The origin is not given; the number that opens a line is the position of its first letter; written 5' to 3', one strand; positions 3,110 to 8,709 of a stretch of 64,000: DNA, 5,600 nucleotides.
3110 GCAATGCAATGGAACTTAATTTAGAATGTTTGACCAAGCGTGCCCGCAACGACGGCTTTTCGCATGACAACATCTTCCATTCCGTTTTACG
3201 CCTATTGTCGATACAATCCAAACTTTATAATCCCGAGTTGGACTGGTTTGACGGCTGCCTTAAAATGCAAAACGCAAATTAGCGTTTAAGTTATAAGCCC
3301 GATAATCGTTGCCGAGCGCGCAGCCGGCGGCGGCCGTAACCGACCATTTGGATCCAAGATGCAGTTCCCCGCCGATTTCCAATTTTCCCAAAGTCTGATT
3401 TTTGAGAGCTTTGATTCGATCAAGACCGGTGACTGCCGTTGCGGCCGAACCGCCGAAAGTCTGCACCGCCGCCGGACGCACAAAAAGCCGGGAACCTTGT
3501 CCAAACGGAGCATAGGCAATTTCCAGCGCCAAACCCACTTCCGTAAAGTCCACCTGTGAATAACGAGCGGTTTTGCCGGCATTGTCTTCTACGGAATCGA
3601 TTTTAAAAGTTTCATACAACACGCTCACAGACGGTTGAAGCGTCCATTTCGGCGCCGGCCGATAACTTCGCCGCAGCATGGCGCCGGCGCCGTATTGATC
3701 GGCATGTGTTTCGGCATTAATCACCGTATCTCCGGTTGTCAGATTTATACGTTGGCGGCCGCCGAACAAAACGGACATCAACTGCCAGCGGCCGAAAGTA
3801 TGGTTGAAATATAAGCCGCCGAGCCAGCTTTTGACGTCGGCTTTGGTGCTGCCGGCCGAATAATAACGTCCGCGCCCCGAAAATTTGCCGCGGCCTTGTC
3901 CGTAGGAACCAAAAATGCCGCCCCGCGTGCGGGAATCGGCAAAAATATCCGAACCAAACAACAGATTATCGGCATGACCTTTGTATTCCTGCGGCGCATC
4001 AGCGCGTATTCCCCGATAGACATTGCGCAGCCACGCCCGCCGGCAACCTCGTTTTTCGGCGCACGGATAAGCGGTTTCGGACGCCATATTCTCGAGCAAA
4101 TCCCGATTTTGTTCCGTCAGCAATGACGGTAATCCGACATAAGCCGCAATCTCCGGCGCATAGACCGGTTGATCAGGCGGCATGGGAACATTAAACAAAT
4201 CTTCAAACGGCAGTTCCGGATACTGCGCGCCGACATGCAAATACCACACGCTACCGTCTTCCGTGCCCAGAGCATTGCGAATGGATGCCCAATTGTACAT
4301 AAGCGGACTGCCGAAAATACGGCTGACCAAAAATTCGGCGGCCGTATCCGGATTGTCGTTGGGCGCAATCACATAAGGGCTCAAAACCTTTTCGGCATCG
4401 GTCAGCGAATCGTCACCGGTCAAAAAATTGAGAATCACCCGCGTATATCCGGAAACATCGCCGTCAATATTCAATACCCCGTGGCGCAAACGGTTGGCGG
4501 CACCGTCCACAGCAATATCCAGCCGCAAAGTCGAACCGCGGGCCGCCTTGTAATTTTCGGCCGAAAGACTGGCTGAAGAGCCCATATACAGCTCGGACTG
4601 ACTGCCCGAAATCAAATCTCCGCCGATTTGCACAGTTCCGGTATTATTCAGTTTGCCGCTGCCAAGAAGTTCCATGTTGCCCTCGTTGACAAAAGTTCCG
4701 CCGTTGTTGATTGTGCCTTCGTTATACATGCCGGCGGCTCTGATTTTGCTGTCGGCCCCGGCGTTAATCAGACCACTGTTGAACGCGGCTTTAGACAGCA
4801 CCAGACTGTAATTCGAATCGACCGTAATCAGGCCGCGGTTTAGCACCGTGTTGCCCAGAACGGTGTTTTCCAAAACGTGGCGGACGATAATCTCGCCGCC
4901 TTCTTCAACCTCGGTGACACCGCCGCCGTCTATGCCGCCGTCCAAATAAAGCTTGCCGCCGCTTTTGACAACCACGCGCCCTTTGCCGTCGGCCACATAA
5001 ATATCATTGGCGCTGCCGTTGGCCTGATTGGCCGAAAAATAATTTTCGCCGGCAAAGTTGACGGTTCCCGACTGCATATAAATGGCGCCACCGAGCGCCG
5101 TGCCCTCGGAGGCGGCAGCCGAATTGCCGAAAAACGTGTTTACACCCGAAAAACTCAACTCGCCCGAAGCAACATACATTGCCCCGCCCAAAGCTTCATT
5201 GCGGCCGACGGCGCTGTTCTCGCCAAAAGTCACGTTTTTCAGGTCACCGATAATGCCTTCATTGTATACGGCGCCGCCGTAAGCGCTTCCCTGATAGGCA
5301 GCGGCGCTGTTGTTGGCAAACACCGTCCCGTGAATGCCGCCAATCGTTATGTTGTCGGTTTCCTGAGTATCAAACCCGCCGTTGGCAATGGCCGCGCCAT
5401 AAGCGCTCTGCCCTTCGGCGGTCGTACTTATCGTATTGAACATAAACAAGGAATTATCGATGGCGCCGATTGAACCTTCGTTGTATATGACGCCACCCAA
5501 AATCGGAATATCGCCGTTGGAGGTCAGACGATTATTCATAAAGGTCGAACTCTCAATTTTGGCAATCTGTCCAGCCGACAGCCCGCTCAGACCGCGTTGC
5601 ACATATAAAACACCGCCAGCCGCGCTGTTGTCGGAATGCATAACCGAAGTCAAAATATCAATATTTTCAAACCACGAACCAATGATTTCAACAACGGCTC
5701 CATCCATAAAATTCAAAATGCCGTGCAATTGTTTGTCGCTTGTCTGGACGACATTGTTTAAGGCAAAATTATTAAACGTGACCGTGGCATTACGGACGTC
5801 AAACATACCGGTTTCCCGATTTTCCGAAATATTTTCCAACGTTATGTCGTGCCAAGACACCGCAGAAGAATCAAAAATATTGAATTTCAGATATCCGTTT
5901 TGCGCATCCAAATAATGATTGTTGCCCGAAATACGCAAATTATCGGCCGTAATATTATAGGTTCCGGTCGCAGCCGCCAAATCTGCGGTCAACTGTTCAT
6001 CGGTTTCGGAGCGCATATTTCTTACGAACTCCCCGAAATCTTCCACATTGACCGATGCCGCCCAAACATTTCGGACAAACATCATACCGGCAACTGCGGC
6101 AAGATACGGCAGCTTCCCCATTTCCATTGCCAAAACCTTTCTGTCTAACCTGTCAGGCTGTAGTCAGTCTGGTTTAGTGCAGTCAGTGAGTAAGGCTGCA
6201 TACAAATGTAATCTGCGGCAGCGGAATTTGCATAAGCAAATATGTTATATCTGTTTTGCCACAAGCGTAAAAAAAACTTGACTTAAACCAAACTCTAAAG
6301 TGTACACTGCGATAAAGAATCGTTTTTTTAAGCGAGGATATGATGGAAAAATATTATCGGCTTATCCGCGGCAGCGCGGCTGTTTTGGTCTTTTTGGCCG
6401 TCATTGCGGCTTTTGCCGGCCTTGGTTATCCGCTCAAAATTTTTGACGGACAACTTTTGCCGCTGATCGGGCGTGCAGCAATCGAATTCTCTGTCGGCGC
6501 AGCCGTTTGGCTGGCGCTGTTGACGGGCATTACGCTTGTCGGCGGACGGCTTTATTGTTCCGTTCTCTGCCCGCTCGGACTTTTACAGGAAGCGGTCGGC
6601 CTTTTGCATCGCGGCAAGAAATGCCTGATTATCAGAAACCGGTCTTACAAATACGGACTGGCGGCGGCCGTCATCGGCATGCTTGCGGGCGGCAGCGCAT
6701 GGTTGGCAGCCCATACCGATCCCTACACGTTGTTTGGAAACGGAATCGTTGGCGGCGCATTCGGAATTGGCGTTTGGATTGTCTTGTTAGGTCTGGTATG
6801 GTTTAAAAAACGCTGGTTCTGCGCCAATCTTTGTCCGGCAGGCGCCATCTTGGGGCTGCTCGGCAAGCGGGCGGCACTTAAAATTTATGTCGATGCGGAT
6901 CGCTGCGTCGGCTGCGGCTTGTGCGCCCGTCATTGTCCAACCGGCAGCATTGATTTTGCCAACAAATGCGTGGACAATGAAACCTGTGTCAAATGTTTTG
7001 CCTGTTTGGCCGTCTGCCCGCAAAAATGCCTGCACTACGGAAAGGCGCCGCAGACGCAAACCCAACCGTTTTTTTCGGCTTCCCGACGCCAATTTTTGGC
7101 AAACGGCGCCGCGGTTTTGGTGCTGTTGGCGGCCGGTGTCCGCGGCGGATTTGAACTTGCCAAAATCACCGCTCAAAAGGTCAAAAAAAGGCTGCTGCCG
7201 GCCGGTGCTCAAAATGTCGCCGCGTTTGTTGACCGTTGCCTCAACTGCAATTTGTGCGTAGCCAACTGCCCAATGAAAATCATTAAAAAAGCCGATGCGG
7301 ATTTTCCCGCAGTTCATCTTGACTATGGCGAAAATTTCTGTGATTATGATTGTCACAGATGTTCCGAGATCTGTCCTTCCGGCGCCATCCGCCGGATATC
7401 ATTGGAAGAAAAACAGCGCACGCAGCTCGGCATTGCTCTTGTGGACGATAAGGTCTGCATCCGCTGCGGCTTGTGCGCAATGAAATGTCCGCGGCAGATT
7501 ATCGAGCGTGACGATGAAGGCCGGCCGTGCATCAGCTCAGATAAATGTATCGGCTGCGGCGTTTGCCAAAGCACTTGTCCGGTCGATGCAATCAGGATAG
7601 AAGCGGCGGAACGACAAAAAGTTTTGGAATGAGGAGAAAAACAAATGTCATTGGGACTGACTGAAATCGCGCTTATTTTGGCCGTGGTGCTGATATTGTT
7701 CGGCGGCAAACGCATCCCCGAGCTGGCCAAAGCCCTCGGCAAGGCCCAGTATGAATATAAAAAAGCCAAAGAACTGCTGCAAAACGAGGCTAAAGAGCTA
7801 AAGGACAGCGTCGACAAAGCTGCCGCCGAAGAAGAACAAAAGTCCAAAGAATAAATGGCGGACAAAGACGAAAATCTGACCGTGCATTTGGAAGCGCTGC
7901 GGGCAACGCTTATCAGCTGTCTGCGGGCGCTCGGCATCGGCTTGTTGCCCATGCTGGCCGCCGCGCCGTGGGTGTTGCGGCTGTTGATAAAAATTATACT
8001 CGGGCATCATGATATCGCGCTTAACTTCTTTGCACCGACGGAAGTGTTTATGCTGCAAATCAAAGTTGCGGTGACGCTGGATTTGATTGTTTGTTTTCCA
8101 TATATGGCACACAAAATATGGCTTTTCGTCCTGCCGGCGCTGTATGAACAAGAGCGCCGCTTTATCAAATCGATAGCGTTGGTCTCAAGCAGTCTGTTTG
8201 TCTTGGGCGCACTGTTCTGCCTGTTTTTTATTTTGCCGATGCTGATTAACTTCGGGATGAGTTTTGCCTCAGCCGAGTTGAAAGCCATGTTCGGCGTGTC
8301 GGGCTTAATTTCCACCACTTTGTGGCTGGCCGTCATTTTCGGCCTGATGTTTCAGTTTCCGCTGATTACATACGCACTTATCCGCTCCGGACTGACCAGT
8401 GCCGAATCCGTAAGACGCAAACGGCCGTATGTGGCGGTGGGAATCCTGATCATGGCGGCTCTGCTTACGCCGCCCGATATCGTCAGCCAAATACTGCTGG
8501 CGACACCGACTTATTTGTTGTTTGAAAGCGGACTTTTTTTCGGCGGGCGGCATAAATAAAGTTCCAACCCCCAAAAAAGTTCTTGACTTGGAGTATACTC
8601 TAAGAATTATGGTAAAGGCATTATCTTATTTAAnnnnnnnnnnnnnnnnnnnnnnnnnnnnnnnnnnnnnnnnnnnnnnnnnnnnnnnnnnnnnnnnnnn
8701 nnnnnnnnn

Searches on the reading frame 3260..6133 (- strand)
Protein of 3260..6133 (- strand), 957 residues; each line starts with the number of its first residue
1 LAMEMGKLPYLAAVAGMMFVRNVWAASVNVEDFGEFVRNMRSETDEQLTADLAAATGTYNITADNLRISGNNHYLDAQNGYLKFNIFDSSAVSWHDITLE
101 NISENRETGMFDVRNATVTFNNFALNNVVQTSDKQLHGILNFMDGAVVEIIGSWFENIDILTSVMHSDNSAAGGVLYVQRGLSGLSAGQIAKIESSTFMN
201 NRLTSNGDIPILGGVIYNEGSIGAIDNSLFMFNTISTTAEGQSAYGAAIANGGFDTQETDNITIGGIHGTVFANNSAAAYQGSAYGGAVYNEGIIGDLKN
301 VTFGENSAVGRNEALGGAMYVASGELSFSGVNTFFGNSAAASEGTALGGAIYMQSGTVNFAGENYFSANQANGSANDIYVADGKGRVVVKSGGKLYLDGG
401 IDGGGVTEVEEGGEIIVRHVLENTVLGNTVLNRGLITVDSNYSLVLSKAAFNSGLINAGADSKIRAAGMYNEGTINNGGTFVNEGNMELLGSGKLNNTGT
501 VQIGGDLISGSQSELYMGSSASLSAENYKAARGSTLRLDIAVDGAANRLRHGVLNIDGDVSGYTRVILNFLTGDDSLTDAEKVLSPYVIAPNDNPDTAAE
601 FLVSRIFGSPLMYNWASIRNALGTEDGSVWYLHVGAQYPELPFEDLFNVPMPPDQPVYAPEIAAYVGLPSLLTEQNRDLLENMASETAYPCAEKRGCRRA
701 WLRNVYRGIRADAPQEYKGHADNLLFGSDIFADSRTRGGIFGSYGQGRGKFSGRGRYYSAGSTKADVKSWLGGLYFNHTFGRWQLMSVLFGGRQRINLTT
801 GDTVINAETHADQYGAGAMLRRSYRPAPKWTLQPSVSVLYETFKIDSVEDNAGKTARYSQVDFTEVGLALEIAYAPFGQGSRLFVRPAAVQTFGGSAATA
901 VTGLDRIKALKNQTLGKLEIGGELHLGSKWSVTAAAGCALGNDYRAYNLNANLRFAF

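Call 13: search_protein_families(library=pfam, proteins=[window:3260-6133:-])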
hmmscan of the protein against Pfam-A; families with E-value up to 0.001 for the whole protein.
window:3260-6133:- (957 aa): 2 families
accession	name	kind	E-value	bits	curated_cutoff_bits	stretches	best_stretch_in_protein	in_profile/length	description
PF03797.25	Autotransporter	-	1.1e-20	74.9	26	1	711-936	15-254/255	Autotransporter beta-domain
PF20585.4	Pectate_lyase_5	-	3.4e-05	24.4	24.3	1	28-127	2-120/126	Putative pectate lyase-like adhesive domain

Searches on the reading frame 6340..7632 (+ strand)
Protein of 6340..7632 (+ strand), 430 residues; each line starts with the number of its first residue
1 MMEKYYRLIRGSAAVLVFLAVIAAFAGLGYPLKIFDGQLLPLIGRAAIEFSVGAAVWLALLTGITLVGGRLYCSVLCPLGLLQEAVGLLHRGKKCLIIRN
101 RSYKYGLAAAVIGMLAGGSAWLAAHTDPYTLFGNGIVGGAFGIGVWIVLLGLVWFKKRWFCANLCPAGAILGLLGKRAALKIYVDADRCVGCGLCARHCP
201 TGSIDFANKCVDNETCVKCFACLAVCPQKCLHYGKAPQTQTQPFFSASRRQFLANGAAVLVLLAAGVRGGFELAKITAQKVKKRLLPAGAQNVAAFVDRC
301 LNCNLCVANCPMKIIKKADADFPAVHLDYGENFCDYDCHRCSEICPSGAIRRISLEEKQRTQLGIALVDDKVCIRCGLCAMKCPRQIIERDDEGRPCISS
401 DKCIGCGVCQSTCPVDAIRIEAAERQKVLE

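Call 12: search_protein_families(library=pfam, proteins=[window:6340-7632:+])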
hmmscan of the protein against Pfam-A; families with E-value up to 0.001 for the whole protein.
window:6340-7632:+ (430 aa): 16 families
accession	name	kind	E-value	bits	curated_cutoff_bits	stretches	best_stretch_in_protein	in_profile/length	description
PF00037.32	Fer4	-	2.6e-27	93.9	21.1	3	182-204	1-23/24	4Fe-4S binding domain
PF12838.12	Fer4_7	-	3.1e-26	92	27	3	373-417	2-52/52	4Fe-4S dicluster domain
PF12837.12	Fer4_6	-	2.8e-23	81.1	25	2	181-204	1-24/24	4Fe-4S binding domain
PF14697.11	Fer4_21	-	2.1e-20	73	35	3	366-419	1-58/59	4Fe-4S dicluster domain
PF13187.11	Fer4_9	-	3.8e-19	68.9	27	3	299-350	1-52/52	4Fe-4S dicluster domain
PF13237.11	Fer4_10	-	1.2e-18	67.2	25.5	3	368-414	4-53/53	4Fe-4S dicluster domain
PF25160.1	LdpA_Fe-S-bd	-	1.3e-17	63.7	27.6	2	161-206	9-45/49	LdpA Fe-S cluster-binding domain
PF12797.12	Fer4_2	-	1.2e-16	59.8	24.5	2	181-201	2-22/22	4Fe-4S binding domain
PF13484.11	Fer4_16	-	1.3e-15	58.4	30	0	188-217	1-30/66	4Fe-4S double cluster binding domain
PF12801.12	Fer4_5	-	1.2e-13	51.2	22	2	54-93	5-44/48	4Fe-4S binding domain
PF13183.11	Fer4_8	-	6.1e-13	49.5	27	1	214-314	3-68/68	4Fe-4S dicluster domain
PF12800.12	Fer4_4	-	4.3e-09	36.4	24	1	401-415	2-16/17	4Fe-4S binding domain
PF12798.12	Fer4_3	-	2.3e-08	34.7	27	0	403-417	1-15/15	4Fe-4S binding domain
PF13534.11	Fer4_17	-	9.1e-08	33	22.2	0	294-314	40-60/61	4Fe-4S dicluster domain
PF13459.11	Fer4_15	-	4.5e-05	24.5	22.4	0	182-201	1-20/66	4Fe-4S single cluster domain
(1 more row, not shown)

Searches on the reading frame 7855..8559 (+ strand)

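Call 12: search_protein_families(library=pfam, proteins=[window:7855-8559:+])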
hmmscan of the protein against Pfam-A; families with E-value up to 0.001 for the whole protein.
window:7855-8559:+ (234 aa): 1 family
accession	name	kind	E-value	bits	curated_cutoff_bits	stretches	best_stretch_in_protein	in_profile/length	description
PF00902.23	TatC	-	1.1e-50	172.8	25.1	1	11-218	2-208/208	Sec-independent protein translocase protein (TatC)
